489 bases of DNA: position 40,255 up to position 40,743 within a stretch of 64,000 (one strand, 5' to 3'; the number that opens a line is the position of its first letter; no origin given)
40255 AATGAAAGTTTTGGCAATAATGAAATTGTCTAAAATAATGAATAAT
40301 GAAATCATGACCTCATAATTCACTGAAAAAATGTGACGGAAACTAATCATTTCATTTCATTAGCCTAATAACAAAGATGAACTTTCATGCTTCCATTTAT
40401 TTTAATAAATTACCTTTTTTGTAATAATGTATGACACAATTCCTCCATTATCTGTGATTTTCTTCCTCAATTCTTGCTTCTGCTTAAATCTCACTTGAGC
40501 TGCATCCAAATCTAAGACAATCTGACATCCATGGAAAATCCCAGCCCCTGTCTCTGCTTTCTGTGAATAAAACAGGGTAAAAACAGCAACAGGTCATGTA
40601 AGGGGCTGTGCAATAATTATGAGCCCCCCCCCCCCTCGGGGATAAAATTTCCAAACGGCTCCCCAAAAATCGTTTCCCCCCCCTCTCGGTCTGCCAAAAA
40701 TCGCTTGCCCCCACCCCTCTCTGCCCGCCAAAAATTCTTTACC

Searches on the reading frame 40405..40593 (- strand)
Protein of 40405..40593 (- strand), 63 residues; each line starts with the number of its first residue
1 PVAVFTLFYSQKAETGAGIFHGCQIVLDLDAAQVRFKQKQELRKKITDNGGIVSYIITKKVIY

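Call 60: search_protein_families(library=pfam, proteins=[window:40405-40593:-], max_evalue=0.01)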
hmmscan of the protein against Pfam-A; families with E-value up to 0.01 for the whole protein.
seq(63 aa): 1 family
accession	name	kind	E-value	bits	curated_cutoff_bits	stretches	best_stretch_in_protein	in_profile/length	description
PF00533.33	BRCT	-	0.0021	18.7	21.3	1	18-54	4-36/78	BRCA1 C Terminus (BRCT) domain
